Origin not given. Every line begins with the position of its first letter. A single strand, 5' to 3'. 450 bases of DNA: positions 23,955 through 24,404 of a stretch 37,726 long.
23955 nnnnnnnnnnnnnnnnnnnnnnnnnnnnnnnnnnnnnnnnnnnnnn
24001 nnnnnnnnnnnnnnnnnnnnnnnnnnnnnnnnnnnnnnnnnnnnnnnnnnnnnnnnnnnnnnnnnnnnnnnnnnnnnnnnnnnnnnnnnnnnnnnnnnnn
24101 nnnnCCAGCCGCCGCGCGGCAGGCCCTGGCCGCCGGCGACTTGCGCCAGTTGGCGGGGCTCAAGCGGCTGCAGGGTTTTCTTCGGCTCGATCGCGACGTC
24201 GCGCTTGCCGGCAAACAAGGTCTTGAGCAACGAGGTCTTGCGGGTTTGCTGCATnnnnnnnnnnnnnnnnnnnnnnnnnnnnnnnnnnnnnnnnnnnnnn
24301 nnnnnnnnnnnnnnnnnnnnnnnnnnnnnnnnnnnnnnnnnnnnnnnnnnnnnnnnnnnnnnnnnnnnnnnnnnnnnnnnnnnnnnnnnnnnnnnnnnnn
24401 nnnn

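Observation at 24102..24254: Fifty-residue double-glycine precursor whose predicted mature product is the octapeptide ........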

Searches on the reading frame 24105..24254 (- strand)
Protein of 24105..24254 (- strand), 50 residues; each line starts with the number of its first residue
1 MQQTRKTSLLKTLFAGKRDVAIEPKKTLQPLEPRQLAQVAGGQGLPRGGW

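Call 7: find_homologous_proteins(query=window:24105-24254:-, max_evalue=10)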
Query seq(50 aa) (50 aa): 13 proteins with E <= 10 among 13 candidates.
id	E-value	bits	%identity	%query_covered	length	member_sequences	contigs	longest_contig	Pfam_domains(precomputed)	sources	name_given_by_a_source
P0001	7.2e-22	93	92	100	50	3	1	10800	-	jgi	-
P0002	1.5e-21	92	90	100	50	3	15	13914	-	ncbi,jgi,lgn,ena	-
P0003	3.1e-20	88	88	100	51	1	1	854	-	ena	-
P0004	4.4e-20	87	86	100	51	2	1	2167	-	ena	-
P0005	1.8e-19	85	86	100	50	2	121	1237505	-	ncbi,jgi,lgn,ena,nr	ncbi:MAG: hypothetical protein IT503_21390 [Burkholderiaceae bacterium]|nr:hypothetical protein [Ide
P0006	4.8e-18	81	85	80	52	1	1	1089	-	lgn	-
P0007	1.1e-17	80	82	100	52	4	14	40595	-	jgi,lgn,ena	jgi:hypothetical protein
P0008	1.5e-17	80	80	100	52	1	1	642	-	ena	-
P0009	6.0e-15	71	74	100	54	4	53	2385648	-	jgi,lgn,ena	jgi:hypothetical protein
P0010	7.2e-15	71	73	80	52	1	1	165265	-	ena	-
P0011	2.4e-14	70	70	100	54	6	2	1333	-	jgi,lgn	jgi:hypothetical protein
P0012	8.5e-14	68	74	100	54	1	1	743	-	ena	-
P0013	5.0e-12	62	70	100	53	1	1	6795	-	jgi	jgi:hypothetical protein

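Call 10: find_encoding_contigs(protein=P0005, flank=8000, max_places=4)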
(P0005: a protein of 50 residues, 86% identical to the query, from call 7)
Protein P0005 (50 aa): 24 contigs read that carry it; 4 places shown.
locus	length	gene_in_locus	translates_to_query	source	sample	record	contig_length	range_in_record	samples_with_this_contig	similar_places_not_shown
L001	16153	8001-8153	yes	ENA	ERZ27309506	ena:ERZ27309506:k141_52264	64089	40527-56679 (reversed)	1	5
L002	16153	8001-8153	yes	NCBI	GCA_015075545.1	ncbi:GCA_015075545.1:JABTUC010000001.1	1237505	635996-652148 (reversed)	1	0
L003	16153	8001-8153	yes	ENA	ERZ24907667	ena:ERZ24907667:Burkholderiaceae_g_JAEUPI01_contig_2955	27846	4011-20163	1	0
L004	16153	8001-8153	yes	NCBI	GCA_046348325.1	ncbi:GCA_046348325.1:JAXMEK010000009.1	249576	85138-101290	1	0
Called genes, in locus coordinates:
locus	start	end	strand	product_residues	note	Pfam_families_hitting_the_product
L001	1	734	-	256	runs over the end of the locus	PF03741:TerC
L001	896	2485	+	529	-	PF00085:Thioredoxin (weak), PF13899:Thioredoxin_7, PF13098:Thioredoxin_2, PF13905:Thioredoxin_8 (faint)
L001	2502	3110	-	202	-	PF02798:GST_N (weak), PF13417:GST_N_3, PF13409:GST_N_2, PF00043:GST_C, PF14497:GST_C_3, PF13410:GST_C_2 (weak)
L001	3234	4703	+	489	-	PF00561:Abhydrolase_1, PF08386:Abhydrolase_4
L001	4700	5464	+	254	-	PF00005:ABC_tran, PF13304:AAA_21 (faint)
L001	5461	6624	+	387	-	PF12679:ABC2_membrane_2, PF12698:ABC2_membrane_3, PF01061:ABC2_membrane (weak)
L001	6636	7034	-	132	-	-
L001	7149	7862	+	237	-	PF03472:Autoind_bind, PF00196:GerE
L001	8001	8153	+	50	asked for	-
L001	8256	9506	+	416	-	PF26002:Beta-barrel_AprE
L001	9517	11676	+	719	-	PF03412:Peptidase_C39, PF00664:ABC_membrane, PF00005:ABC_tran, PF02463:SMC_N (faint)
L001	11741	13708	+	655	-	PF01134:GIDA, PF12831:FAD_oxidored (weak), PF21680:GIDA_C_1st, PF13932:SAM_GIDA_C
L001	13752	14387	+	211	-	PF02527:GidB, PF05175:MTS (faint), PF24675:NpmA (faint), PF13847:Methyltransf_31, PF13649:Methyltransf_25 (weak)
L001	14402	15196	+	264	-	PF06564:CBP_BcsQ, PF10609:ParA, PF13614:AAA_31, PF00142:Fer4_NifH, PF01656:CbiA, PF02374:ArsA_ATPase (weak), PF09140:MipZ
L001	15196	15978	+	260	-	PF24553:Rv0428c_C, PF00583:Acetyltransf_1, PF13673:Acetyltransf_10 (weak), PF13508:Acetyltransf_7 (faint), PF08445:FR47 (weak)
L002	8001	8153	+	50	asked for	-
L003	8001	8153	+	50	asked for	-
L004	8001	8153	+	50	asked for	-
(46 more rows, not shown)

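Call 11: find_encoding_contigs(protein=P0009, flank=8000, max_places=4)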
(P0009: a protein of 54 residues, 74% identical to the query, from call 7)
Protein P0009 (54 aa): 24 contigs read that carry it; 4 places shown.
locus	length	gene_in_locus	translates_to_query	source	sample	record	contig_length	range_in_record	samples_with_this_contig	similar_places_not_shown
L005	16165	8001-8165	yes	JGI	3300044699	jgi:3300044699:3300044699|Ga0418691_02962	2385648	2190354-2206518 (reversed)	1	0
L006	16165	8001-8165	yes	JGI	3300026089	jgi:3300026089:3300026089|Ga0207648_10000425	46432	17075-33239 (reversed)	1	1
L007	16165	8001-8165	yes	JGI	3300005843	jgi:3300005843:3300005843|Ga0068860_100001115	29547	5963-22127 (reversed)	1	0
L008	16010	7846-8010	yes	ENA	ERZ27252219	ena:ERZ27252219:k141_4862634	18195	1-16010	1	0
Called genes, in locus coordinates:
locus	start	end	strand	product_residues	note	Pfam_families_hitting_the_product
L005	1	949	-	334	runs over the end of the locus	PF03741:TerC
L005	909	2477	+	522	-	PF00085:Thioredoxin, PF13098:Thioredoxin_2, PF13899:Thioredoxin_7, PF13905:Thioredoxin_8 (faint)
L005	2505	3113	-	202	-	PF02798:GST_N (weak), PF13417:GST_N_3 (weak), PF13409:GST_N_2, PF13410:GST_C_2 (faint), PF00043:GST_C, PF14497:GST_C_3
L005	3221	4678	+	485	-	PF00561:Abhydrolase_1, PF08386:Abhydrolase_4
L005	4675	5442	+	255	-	PF00005:ABC_tran, PF13401:AAA_22 (faint), PF13304:AAA_21 (faint)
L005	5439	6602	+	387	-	PF12679:ABC2_membrane_2, PF12698:ABC2_membrane_3, PF01061:ABC2_membrane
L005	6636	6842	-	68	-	-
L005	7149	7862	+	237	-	PF03472:Autoind_bind, PF00196:GerE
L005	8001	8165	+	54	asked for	-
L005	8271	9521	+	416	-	PF26002:Beta-barrel_AprE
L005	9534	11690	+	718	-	PF03412:Peptidase_C39, PF00664:ABC_membrane, PF00005:ABC_tran, PF02463:SMC_N (faint)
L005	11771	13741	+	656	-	PF01134:GIDA, PF12831:FAD_oxidored (weak), PF21680:GIDA_C_1st, PF13932:SAM_GIDA_C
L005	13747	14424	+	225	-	PF02527:GidB, PF13649:Methyltransf_25 (weak)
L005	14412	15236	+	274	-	PF10609:ParA (weak), PF00142:Fer4_NifH (weak), PF01656:CbiA, PF02374:ArsA_ATPase (faint), PF06564:CBP_BcsQ (weak), PF09140:MipZ, PF13614:AAA_31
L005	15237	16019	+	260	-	PF00583:Acetyltransf_1, PF13673:Acetyltransf_10 (weak), PF13508:Acetyltransf_7 (weak), PF08445:FR47 (weak), PF24553:Rv0428c_C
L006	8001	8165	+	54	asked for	-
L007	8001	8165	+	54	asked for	-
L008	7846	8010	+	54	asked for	-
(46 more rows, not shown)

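Call 15: search_protein_families(library=ncbifam, proteins=[window:24105-24254:-], max_evalue=0.1)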
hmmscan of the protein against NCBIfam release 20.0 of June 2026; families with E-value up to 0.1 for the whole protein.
seq(50 aa): 1 family
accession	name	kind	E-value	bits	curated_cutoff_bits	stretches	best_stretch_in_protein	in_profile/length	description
NF038153.1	lant_leader_L1a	domain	0.059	13.5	22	0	25-42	15-32/32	class I lanthipeptide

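Call 20: search_protein_representatives(alignment_id=A1)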
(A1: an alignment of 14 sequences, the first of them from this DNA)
Query: 14 sequences, 51 profile positions. Proteins with E-value up to 0.001 (for the whole library): 20; up to 1e-10: 11; up to 1e-30: 0. The best 20 are listed.
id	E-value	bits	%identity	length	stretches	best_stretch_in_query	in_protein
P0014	3.1e-22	94.7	-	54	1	1-51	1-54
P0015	1.3e-17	79.9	-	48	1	1-50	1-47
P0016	8.6e-17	77.3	-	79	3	1-50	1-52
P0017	9.0e-16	74.0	-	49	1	1-50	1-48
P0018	1.6e-15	73.3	-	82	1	1-37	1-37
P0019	3.2e-15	72.3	-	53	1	1-50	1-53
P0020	3.3e-15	72.2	-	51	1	1-50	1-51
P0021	6.8e-15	71.2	-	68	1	1-50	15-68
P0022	8.5e-14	67.7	-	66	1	1-50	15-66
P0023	2.7e-11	59.7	-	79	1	1-50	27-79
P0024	3.4e-11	59.4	-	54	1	1-47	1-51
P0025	3.6e-10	56.1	-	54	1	1-50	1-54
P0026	5.9e-07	45.8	-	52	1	3-50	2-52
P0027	1.0e-06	45.0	-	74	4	31-51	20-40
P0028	1.5e-06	44.5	-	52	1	1-50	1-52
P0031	2.4e-04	37.4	-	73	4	23-50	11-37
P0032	2.5e-04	37.4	-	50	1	22-50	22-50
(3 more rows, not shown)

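Call 23: find_encoding_contigs(protein=P0027, flank=8000, max_places=3)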
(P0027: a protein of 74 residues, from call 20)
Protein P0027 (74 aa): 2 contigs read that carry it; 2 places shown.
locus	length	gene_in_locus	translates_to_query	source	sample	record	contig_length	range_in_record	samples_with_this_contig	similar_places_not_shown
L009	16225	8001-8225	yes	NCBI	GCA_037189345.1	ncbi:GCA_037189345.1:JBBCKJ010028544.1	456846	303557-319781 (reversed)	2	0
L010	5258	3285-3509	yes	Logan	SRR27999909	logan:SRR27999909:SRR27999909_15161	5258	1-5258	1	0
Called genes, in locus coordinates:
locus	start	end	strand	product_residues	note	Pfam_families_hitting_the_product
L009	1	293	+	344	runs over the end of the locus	PF19300:BPD_transp_1_N (faint), PF00528:BPD_transp_1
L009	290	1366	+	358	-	PF12911:OppC_N, PF00528:BPD_transp_1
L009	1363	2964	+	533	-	PF00005:ABC_tran, PF02463:SMC_N (faint), PF13555:AAA_29 (faint), PF13401:AAA_22 (faint), PF13304:AAA_21 (weak), PF08352:oligo_HPY (faint), PF00005:ABC_tran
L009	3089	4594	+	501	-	PF00561:Abhydrolase_1, PF08386:Abhydrolase_4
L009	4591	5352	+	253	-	PF00005:ABC_tran, PF13304:AAA_21 (faint)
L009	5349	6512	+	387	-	PF12679:ABC2_membrane_2, PF12698:ABC2_membrane_3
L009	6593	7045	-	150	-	-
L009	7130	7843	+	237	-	PF03472:Autoind_bind, PF00196:GerE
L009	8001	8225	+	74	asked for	-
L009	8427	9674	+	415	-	PF25919:BSH_CusB (faint), PF26002:Beta-barrel_AprE (weak)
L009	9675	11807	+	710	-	PF03412:Peptidase_C39, PF00664:ABC_membrane, PF00005:ABC_tran, PF02463:SMC_N (faint)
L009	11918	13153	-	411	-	PF07690:MFS_1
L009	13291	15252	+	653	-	PF00890:FAD_binding_2 (faint), PF01134:GIDA, PF12831:FAD_oxidored, PF21680:GIDA_C_1st, PF13932:SAM_GIDA_C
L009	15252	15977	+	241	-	PF13649:Methyltransf_25 (faint), PF02527:GidB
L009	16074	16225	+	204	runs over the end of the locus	PF01810:LysE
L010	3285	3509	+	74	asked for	-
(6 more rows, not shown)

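Call 24: find_encoding_contigs(protein=P0031, flank=8000, max_places=3)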
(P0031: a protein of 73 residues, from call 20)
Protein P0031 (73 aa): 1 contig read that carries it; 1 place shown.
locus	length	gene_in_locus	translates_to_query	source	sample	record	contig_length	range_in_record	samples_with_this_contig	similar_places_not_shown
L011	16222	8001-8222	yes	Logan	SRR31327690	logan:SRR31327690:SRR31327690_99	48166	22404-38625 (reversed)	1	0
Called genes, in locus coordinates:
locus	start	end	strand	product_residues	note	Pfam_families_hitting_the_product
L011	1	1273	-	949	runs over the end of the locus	PF14559:TPR_19 (weak), PF13371:TPR_9 (weak), PF25063:ARM_TT21_C, PF13432:TPR_16, PF23914:TPR_CcmH_CycH, PF13432:TPR_16, PF14559:TPR_19, PF14559:TPR_19, +30 more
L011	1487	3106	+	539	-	PF03190:Thioredox_DsbH (weak), PF00085:Thioredoxin (weak), PF13098:Thioredoxin_2, PF13899:Thioredoxin_7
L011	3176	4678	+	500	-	PF00561:Abhydrolase_1, PF08386:Abhydrolase_4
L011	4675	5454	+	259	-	PF00005:ABC_tran, PF13304:AAA_21 (weak)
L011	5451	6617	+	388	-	PF12679:ABC2_membrane_2, PF12698:ABC2_membrane_3, PF01061:ABC2_membrane (weak)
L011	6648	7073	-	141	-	-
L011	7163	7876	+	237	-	PF03472:Autoind_bind, PF00196:GerE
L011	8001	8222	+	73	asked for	-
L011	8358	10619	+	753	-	PF03412:Peptidase_C39, PF00664:ABC_membrane, PF00005:ABC_tran, PF02463:SMC_N (faint)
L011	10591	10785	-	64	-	PF11127:YgaP-like_TM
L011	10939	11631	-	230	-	PF00027:cNMP_binding, PF13545:HTH_Crp_2, PF00325:Crp (faint)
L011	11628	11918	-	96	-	-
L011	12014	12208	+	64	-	PF09834:DUF2061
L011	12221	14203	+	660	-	PF01134:GIDA, PF12831:FAD_oxidored, PF21680:GIDA_C_1st, PF13932:SAM_GIDA_C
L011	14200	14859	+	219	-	PF13649:Methyltransf_25 (faint), PF02527:GidB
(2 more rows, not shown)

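Call 25: find_encoding_contigs(protein=P0016, flank=8000, max_places=3)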
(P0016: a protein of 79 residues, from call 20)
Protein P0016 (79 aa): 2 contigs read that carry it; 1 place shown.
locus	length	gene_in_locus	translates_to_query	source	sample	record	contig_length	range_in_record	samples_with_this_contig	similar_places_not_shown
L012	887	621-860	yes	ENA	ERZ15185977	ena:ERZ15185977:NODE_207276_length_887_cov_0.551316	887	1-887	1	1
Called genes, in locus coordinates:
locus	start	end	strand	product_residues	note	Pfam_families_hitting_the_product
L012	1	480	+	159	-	?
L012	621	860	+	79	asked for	-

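Call 26: find_encoding_contigs(protein=P0026, flank=8000, max_places=3)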
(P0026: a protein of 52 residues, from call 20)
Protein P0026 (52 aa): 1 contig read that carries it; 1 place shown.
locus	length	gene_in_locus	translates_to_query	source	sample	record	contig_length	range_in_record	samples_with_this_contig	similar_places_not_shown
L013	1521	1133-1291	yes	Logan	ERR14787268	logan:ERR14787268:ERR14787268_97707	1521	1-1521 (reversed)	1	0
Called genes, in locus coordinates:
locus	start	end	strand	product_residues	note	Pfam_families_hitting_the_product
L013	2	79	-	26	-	?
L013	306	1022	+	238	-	PF03472:Autoind_bind, PF00196:GerE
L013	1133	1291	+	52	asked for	-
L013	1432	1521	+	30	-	?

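Call 30: find_related_loci(query=A3, collection=genome_contigs, flank=6000)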
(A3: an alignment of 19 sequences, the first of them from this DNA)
Query A3 (50 aa) in genome_contigs; peptide patterns used: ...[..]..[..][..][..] (x = any residue, [..] = any of these).
32 stretches matched a pattern; 12 encode a relative of the query (tblastn E <= 1e-3); 12 distinct loci.
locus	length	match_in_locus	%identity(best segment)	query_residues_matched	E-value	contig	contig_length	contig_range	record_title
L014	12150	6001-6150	86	1-50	9e-25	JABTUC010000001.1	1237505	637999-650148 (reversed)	MAG: Ideonella sp. isolate H3_PRO2 seq001, whole genome shotgun sequence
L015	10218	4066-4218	80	1-50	2e-22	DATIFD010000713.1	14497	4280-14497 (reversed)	MAG TPA_asm: Burkholderiaceae bacterium isolate SMAG_U16386 k141_1072827, whole genome shotgun sequence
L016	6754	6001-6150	78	1-50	2e-22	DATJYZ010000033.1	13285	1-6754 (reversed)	MAG TPA_asm: Burkholderiaceae bacterium isolate SMAG_U15165 k141_1488155, whole genome shotgun sequence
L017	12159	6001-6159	66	1-50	2e-18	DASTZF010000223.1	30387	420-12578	MAG TPA_asm: Burkholderiaceae bacterium isolate SMAG_U2461 k141_1586082, whole genome shotgun sequence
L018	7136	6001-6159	66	1-50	7e-18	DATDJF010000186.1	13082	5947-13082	MAG TPA_asm: Burkholderiaceae bacterium isolate SMAG_U323 k141_905845, whole genome shotgun sequence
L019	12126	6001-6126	74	1-42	7e-17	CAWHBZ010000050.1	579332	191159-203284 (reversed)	MAG: uncultured beta proteobacterium isolate MFD00962.bin.2.238 genome assembly, contig: contig_85617, whole genome shot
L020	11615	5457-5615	62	1-50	2e-16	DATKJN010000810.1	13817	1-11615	MAG TPA_asm: Burkholderiaceae bacterium isolate SMAG_U14631 k141_2046262, whole genome shotgun sequence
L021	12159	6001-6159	62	1-50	2e-16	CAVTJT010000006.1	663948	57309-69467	MAG: uncultured beta proteobacterium isolate MFD05567.bin.2.232 genome assembly, contig: contig_17602, whole genome shot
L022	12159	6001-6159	60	1-50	3e-15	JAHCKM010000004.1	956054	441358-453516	MAG: Burkholderiaceae bacterium isolate TGS_PRO28 PRO28_4, whole genome shotgun sequence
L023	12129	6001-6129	56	1-42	2e-8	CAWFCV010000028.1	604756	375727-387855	MAG: uncultured beta proteobacterium isolate MFD04651.bin.2.15 genome assembly, contig: contig_4853, whole genome shotgu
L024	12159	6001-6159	48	1-50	1e-7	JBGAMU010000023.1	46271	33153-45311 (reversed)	MAG: Burkholderiaceae bacterium isolate MAG_AAO_AS.9 AAOAS-9_scaffold_1069, whole genome shotgun sequence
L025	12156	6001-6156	47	1-50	2e-6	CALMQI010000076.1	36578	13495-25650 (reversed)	MAG TPA_asm: uncultured Burkholderiales bacterium isolate SRR5739202_bin.26_CONCOCT_v1.1_MAG genome assembly, contig: ER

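Call 65: list_cluster_members(proteins=[window:24105-24254:-, P0005, P0002, P0027, P0028, P0032, P0015, P0017, P0020])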
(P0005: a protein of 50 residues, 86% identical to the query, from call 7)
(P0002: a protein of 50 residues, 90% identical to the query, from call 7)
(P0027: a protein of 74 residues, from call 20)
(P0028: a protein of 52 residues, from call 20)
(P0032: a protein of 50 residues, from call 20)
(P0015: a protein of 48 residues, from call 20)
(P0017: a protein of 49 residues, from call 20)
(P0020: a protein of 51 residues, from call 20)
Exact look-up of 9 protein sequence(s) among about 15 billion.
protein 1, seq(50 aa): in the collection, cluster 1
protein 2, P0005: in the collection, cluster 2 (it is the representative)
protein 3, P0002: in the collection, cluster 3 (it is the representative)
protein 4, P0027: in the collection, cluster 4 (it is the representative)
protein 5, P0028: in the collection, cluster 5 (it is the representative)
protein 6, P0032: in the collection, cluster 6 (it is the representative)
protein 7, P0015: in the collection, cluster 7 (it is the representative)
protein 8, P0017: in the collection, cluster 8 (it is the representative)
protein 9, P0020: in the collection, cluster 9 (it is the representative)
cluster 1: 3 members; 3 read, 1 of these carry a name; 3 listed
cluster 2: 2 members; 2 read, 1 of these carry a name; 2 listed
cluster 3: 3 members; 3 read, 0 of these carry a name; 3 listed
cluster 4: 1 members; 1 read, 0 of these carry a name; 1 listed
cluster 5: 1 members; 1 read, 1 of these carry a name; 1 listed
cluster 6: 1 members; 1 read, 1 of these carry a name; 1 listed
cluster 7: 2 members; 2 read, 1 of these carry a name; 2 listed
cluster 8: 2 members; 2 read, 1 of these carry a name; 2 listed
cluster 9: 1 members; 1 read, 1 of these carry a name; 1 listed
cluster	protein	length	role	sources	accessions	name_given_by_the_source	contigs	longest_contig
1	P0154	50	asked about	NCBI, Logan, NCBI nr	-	-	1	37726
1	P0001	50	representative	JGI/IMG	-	-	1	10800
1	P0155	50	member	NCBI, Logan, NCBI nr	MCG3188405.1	MAG: hypothetical protein LKCHEGNO_00390 [Burkholderiaceae bacterium] | hypothetical protein [Burkholderiaceae bacterium]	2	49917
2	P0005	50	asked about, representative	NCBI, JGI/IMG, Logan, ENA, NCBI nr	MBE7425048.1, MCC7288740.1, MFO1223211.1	MAG: hypothetical protein IT503_21390 [Burkholderiaceae bacterium] | hypothetical protein [Ideonella sp.]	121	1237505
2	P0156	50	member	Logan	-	-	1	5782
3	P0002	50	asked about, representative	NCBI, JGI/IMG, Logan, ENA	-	-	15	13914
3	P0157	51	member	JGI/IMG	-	-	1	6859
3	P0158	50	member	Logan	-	-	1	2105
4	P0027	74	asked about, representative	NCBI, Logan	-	-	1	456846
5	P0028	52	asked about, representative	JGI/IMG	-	hypothetical protein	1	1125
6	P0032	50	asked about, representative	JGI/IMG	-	hypothetical protein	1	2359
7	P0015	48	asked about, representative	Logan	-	-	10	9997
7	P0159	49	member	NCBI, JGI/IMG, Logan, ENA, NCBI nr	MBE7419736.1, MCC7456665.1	MAG: hypothetical protein HS128_18680 [Ideonella sp.] | hypothetical protein [Ideonella sp.]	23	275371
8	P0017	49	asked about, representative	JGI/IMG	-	-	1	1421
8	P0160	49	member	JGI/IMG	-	hypothetical protein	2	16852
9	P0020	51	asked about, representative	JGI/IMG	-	hypothetical protein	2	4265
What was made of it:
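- Checked: The exact protein is in NCBI nr, and orthologues are called 'hypothetical protein' (calls 7, 65).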

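Call 66: find_encoding_contigs(protein=P0159, flank=9000, max_places=2)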
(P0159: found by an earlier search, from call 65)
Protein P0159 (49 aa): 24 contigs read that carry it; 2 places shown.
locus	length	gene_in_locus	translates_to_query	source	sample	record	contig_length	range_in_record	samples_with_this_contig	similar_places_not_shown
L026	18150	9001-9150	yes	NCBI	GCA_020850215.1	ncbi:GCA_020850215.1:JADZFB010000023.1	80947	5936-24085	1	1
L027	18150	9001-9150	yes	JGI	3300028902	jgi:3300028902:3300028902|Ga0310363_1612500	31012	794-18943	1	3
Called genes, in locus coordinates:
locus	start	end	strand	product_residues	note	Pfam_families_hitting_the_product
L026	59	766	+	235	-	-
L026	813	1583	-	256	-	PF03741:TerC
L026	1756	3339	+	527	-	PF00085:Thioredoxin (weak), PF13098:Thioredoxin_2, PF13899:Thioredoxin_7, PF13905:Thioredoxin_8 (faint)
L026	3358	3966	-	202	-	PF02798:GST_N (weak), PF13417:GST_N_3 (weak), PF13409:GST_N_2, PF00043:GST_C, PF14497:GST_C_3 (weak), PF13410:GST_C_2 (faint)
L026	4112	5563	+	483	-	PF00561:Abhydrolase_1, PF12146:Hydrolase_4 (faint), PF08386:Abhydrolase_4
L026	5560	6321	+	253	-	PF00005:ABC_tran, PF13304:AAA_21 (faint)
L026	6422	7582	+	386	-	PF12679:ABC2_membrane_2, PF12698:ABC2_membrane_3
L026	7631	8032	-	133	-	-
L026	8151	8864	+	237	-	PF03472:Autoind_bind, PF00196:GerE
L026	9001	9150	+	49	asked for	-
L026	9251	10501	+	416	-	PF26002:Beta-barrel_AprE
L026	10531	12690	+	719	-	PF03412:Peptidase_C39, PF00664:ABC_membrane, PF00005:ABC_tran, PF02463:SMC_N (faint)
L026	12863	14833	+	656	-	PF00890:FAD_binding_2 (faint), PF01134:GIDA, PF12831:FAD_oxidored (weak), PF21680:GIDA_C_1st, PF13932:SAM_GIDA_C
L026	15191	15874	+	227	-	PF08242:Methyltransf_12 (faint), PF02527:GidB, PF05175:MTS (faint), PF13847:Methyltransf_31, PF08241:Methyltransf_11 (weak), PF13649:Methyltransf_25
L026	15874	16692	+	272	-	PF06564:CBP_BcsQ, PF10609:ParA, PF13614:AAA_31, PF00142:Fer4_NifH, PF01656:CbiA, PF02374:ArsA_ATPase (weak), PF09140:MipZ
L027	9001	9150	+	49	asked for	-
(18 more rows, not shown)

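Call 67: find_encoding_contigs(protein=P0032, flank=3000, max_places=2)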
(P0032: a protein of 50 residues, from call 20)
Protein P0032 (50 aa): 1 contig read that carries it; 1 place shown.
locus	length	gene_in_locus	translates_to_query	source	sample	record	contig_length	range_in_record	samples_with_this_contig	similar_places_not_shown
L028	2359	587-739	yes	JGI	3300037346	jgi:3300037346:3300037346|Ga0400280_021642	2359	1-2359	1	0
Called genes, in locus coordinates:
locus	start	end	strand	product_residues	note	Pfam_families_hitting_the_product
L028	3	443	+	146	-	?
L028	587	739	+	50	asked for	-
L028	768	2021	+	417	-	PF25919:BSH_CusB (faint), PF00364:Biotin_lipoyl (faint), PF26002:Beta-barrel_AprE (weak)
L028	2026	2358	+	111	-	?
